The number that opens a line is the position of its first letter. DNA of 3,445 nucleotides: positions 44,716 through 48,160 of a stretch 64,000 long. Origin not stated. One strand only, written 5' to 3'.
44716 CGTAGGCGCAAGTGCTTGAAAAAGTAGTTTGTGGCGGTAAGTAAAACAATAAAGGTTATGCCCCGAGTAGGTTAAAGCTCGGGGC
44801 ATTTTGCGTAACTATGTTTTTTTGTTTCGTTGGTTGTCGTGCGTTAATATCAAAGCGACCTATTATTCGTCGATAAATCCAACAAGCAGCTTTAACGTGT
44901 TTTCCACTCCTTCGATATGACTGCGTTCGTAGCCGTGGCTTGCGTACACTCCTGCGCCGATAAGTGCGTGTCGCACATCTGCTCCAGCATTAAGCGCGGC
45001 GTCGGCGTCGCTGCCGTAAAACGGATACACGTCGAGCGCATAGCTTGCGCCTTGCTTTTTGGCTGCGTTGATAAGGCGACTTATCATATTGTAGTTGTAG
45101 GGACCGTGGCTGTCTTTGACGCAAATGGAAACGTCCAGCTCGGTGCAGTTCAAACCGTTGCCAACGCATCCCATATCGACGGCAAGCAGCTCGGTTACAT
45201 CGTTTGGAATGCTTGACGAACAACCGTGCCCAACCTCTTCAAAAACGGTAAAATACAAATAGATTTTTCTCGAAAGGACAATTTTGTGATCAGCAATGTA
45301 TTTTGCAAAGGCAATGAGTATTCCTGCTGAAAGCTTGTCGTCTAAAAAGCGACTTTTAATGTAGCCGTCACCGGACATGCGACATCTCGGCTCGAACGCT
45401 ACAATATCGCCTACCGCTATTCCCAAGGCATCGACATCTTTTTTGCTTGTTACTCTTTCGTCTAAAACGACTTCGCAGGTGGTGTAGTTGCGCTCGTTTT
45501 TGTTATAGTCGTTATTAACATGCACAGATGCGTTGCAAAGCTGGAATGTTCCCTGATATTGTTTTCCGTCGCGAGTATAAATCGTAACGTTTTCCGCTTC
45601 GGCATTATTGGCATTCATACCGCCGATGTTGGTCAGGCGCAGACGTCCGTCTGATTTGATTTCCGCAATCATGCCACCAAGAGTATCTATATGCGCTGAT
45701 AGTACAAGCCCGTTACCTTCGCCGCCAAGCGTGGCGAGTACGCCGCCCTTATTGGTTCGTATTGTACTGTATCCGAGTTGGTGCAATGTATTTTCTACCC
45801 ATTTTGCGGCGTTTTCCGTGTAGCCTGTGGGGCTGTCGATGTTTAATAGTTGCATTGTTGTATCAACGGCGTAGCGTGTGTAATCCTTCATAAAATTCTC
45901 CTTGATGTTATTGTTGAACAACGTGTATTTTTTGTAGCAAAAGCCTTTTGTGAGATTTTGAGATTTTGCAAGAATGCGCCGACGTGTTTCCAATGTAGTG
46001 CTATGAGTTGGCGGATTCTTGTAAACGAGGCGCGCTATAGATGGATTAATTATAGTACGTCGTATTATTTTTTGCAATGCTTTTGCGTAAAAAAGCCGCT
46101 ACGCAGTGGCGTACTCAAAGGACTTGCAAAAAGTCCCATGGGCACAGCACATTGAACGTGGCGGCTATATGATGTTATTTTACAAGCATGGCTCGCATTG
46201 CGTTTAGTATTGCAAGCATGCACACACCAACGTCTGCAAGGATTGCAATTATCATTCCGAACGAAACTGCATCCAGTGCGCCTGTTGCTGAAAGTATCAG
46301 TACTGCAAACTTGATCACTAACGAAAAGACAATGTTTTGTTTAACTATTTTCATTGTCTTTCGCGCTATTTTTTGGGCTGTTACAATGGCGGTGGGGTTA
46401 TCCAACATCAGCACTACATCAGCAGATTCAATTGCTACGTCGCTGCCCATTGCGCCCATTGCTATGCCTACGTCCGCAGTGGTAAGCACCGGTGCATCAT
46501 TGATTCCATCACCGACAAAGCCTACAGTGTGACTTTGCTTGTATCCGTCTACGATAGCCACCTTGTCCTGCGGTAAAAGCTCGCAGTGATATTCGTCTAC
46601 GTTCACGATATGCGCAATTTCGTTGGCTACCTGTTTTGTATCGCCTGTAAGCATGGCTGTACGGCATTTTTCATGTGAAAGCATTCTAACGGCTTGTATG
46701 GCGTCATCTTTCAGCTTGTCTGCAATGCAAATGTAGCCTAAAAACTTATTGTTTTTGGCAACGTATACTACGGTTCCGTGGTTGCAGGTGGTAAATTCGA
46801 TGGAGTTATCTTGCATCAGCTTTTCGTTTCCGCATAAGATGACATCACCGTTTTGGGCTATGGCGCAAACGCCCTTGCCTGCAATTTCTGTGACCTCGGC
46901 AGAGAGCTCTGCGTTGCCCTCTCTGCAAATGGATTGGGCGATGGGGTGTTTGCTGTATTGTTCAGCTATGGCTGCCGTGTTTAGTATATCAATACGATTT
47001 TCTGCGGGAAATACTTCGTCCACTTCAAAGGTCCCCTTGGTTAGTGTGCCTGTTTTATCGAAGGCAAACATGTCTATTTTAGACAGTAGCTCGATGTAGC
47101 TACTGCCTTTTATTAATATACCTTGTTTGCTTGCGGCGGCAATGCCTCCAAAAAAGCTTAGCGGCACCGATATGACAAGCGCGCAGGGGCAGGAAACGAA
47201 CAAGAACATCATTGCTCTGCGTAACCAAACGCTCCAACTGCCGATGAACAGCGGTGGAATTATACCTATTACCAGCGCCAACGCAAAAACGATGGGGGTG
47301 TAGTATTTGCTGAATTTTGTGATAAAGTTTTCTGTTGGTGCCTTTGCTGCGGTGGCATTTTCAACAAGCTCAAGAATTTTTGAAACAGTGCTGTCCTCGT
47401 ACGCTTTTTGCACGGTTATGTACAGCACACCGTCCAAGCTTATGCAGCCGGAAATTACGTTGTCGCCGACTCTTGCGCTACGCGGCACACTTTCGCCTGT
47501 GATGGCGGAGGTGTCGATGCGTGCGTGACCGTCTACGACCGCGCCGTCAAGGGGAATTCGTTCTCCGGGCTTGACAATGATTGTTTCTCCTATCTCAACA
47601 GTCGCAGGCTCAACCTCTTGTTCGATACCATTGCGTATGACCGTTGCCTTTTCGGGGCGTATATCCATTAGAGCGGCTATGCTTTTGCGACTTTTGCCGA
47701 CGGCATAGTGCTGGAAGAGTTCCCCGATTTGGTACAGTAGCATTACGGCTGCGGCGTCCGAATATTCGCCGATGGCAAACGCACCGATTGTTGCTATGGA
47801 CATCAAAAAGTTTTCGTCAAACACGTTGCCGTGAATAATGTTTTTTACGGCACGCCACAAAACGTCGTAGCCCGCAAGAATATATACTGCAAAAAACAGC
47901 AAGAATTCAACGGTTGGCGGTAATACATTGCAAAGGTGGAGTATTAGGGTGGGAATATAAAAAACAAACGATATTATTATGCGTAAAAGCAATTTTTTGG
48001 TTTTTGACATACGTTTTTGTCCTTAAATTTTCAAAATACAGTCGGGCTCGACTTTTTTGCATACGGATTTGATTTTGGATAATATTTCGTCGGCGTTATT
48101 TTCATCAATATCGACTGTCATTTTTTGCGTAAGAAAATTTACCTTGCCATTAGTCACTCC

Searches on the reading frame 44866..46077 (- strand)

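Call 62: search_protein_families(library=pfam, proteins=[window:44866-46077:-], max_evalue=0.00001)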
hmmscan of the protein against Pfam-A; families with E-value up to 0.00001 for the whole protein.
window:44866-46077:- (404 aa): 1 family
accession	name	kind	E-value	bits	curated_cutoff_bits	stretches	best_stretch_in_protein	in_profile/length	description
PF05343.19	Peptidase_M42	-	7.5e-71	239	23.2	1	111-397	1-292/292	M42 glutamyl aminopeptidase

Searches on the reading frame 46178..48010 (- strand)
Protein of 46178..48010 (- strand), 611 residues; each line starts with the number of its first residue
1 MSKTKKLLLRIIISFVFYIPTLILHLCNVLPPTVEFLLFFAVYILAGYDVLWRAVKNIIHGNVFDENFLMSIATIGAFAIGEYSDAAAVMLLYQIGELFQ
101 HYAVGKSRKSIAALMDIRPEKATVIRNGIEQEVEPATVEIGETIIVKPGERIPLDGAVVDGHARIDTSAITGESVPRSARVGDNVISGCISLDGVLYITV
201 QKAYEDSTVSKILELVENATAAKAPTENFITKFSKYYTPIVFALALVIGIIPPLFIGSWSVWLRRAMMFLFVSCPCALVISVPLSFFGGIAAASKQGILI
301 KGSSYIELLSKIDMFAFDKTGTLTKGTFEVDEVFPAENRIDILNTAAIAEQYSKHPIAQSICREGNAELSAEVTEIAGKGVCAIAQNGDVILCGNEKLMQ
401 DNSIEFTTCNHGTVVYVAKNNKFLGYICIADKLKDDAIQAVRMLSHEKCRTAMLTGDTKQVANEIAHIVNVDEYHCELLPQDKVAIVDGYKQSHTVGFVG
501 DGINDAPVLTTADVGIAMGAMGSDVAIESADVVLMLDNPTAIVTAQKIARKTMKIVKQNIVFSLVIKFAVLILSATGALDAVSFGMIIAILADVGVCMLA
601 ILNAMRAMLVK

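Call 62: search_protein_families(library=pfam, proteins=[window:46178-48010:-], max_evalue=0.00001)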
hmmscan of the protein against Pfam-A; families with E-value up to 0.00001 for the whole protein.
window:46178-48010:- (611 aa): 2 families
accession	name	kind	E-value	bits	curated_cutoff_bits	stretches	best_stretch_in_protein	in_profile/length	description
PF00122.25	E1-E2_ATPase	-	7.8e-47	159.6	28.1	1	118-296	3-181/181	E1-E2 ATPase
PF00702.32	Hydrolase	-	6.8e-27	95.5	26.4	1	312-512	1-190/191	haloacid dehalogenase-like hydrolase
